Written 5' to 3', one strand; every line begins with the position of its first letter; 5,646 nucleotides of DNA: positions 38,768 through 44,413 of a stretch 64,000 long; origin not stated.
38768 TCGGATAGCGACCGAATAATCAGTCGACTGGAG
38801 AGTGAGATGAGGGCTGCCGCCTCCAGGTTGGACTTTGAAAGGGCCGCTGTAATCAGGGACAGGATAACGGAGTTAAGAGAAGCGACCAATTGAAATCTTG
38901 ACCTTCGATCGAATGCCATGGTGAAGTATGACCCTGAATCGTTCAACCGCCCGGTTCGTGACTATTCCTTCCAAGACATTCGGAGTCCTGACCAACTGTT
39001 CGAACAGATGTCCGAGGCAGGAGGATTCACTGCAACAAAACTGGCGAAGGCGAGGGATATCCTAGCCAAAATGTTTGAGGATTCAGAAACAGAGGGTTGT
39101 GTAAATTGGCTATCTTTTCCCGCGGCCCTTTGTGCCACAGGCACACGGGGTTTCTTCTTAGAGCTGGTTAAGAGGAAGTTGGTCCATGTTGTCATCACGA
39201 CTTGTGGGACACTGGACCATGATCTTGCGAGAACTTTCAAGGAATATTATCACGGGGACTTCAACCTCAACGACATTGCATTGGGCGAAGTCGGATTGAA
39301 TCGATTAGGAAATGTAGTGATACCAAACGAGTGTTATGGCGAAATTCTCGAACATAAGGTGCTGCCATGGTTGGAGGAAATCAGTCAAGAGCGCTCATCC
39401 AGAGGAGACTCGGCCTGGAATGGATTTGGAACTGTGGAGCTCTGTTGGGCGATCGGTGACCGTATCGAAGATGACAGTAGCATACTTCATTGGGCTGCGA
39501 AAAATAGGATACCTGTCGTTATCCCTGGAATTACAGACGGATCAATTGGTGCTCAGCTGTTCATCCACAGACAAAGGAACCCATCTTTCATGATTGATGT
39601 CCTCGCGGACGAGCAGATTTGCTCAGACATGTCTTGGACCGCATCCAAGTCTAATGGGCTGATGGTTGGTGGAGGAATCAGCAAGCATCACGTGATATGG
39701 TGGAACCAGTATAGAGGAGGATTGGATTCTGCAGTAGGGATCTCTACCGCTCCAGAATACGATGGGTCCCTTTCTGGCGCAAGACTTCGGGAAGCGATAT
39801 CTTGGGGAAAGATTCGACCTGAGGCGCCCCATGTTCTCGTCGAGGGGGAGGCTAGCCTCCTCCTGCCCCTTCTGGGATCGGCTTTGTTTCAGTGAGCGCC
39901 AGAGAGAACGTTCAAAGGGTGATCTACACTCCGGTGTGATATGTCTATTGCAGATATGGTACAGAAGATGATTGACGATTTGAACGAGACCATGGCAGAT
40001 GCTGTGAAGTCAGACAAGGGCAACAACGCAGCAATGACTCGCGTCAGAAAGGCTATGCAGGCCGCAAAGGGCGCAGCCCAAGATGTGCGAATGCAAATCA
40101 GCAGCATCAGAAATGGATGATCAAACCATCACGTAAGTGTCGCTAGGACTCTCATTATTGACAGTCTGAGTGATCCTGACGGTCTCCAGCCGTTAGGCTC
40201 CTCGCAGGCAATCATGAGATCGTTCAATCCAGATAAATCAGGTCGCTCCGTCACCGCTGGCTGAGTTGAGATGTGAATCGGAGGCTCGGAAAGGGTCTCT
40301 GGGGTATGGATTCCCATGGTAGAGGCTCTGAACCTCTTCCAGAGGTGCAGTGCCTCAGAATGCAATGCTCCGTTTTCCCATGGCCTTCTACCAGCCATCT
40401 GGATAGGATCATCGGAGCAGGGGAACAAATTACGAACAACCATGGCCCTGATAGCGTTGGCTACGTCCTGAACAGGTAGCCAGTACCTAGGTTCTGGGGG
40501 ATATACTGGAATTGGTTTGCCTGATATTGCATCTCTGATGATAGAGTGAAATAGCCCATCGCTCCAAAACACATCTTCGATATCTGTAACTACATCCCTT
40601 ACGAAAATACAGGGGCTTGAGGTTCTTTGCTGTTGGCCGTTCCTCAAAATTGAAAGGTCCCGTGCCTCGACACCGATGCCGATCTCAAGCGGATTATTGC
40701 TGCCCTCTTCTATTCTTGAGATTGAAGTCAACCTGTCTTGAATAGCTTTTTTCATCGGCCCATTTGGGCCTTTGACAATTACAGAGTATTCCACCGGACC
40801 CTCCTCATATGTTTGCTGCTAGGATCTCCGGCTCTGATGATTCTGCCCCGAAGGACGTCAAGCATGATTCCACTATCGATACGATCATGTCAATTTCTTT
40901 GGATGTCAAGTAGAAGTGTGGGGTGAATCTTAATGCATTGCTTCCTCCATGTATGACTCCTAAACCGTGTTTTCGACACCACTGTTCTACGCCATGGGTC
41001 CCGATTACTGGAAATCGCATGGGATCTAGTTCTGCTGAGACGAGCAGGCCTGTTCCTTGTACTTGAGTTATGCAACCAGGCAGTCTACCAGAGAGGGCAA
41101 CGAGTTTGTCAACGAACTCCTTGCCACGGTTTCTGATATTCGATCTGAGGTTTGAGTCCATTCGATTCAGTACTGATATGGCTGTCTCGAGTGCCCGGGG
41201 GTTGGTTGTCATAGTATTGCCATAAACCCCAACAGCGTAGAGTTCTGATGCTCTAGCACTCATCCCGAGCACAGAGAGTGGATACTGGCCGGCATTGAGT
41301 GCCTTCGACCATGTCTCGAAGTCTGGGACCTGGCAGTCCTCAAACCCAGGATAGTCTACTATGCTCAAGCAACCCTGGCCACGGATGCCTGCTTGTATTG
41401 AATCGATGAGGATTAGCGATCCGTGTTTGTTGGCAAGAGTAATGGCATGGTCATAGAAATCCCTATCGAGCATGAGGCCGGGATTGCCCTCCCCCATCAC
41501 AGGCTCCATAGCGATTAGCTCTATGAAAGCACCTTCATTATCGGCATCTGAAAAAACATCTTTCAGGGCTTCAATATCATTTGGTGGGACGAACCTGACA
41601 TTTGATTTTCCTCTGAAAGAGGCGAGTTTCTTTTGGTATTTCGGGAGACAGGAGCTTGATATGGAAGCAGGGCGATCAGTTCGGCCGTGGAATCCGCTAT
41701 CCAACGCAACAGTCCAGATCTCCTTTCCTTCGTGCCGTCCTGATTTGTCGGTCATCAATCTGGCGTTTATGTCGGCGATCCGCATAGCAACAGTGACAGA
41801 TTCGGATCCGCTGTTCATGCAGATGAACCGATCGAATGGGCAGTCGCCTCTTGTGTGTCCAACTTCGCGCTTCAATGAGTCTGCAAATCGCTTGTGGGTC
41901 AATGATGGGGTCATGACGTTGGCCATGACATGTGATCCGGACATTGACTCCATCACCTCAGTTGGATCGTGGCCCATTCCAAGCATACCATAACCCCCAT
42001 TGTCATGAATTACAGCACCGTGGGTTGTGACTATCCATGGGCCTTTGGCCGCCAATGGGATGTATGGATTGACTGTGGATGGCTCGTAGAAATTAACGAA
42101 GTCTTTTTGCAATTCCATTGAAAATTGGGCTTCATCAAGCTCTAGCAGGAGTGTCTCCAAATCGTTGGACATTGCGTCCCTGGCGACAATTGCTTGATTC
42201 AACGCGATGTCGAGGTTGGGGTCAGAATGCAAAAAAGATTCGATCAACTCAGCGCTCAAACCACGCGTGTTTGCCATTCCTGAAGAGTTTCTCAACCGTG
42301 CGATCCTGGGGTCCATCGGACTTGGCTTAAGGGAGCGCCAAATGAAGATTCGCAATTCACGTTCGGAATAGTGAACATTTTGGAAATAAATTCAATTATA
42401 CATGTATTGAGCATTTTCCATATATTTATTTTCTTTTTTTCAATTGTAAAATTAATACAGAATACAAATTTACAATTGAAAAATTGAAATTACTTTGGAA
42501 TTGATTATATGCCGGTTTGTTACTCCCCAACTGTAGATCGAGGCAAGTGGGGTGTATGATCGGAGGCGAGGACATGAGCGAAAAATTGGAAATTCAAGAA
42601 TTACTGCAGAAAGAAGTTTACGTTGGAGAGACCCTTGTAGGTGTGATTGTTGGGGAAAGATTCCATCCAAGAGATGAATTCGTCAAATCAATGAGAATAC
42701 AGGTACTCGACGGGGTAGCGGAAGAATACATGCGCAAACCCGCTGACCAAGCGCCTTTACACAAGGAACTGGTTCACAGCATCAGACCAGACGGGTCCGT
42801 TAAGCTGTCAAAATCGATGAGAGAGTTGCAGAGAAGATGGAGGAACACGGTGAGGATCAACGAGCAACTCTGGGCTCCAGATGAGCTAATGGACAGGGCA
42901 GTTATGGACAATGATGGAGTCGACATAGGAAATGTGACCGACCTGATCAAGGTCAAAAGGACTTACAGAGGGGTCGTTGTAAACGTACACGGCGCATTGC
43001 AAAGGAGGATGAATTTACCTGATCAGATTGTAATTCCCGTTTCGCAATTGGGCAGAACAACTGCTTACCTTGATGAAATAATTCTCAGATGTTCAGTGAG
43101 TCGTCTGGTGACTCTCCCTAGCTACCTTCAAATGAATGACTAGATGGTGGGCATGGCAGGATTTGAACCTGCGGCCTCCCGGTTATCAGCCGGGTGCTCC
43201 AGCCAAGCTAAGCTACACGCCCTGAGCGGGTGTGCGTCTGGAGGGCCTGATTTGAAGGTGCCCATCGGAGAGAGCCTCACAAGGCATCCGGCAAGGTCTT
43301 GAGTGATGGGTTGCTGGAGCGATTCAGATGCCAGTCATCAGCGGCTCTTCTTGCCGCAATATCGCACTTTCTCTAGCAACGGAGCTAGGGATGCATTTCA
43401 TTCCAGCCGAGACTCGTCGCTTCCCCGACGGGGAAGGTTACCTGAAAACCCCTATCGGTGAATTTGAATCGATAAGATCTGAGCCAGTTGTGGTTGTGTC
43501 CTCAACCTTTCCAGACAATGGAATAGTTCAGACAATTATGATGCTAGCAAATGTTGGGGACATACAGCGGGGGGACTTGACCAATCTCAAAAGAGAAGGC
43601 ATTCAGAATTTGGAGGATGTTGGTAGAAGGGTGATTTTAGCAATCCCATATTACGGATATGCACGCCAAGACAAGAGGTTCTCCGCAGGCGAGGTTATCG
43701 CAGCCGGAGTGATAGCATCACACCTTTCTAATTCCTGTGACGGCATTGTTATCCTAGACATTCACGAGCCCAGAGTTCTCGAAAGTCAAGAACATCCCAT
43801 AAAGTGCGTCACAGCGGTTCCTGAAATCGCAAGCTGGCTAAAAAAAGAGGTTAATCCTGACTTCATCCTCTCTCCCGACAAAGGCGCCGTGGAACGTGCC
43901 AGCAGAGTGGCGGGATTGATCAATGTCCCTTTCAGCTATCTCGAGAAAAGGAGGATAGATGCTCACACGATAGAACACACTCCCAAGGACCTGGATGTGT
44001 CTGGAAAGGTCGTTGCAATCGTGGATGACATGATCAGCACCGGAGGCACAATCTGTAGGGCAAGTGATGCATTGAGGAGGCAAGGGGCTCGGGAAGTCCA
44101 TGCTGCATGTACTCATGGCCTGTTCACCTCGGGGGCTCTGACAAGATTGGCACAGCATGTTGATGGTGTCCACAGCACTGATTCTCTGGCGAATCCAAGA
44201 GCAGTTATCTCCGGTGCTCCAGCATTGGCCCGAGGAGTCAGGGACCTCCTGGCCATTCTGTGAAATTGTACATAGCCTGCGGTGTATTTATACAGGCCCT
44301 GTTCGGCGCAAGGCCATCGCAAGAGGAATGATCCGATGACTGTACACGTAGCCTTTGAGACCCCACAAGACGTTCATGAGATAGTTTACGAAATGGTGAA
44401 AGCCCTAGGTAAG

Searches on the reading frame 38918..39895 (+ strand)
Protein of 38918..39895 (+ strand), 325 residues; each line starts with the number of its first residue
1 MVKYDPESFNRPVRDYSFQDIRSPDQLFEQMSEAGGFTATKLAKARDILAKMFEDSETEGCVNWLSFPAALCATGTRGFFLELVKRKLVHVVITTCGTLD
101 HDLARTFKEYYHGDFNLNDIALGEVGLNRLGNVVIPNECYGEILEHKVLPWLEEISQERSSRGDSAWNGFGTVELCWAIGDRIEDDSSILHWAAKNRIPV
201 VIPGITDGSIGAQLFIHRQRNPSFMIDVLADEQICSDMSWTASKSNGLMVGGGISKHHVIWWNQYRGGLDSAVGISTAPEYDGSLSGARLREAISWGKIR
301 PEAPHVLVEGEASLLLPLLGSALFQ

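Call 17: search_protein_families(library=pfam, proteins=[window:38918-39895:+], max_evalue=0.001)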
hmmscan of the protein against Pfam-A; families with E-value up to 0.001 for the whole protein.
window:38918-39895:+ (325 aa): 1 family
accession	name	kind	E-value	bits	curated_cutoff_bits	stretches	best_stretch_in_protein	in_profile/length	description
PF01916.23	DS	-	1.3e-92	310.6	27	1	26-321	1-286/288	Deoxyhypusine synthase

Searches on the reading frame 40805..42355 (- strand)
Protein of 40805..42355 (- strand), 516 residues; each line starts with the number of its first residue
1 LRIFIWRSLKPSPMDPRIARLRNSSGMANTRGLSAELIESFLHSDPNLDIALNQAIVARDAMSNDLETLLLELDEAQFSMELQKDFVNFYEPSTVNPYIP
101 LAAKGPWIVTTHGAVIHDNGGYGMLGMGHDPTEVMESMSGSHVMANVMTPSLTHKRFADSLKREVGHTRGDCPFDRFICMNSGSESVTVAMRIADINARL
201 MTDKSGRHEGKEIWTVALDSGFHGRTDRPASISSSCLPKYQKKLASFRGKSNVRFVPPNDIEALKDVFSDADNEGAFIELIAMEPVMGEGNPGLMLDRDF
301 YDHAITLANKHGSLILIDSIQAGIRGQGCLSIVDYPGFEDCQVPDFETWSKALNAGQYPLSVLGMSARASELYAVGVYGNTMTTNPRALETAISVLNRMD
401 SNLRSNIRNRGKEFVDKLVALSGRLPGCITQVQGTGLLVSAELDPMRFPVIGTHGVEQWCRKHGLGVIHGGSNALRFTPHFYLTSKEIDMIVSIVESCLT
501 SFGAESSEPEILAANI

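Call 18: search_protein_families(library=pfam, proteins=[window:40805-42355:-], max_evalue=0.001)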
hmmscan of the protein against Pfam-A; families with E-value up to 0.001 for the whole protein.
window:40805-42355:- (516 aa): 1 family
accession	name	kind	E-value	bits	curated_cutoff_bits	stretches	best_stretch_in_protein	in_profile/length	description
PF00202.27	Aminotran_3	-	8e-34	117.4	30.5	1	101-499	14-403/403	Aminotransferase class-III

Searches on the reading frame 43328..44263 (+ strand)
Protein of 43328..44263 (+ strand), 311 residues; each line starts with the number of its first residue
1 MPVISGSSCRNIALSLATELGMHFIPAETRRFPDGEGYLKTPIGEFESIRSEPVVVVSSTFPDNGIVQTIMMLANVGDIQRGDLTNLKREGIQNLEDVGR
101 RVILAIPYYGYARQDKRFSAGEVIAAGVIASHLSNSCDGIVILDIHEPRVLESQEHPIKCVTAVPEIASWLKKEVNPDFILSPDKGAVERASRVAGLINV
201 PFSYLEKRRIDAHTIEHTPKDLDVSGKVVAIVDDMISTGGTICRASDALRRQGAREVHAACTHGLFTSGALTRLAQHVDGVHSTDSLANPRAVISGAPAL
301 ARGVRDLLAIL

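Call 18: search_protein_families(library=pfam, proteins=[window:43328-44263:+], max_evalue=0.001)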
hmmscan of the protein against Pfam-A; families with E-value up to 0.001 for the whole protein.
window:43328-44263:+ (311 aa): 4 families
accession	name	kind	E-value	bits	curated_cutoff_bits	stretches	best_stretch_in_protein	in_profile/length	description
PF00156.33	Pribosyltran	-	3e-18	66.1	26.3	1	163-263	14-124/158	Phosphoribosyl transferase domain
PF13793.12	Pribosyltran_N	-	2.1e-15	57.1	25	2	100-134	80-114/117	N-terminal domain of ribose phosphate pyrophosphokinase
PF14572.12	Pribosyl_synth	-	5.1e-08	33.5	27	1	223-280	80-138/184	Phosphoribosyl synthetase-associated domain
PF14681.12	UPRTase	-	0.00013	21.9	27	1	214-281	110-175/206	Uracil phosphoribosyltransferase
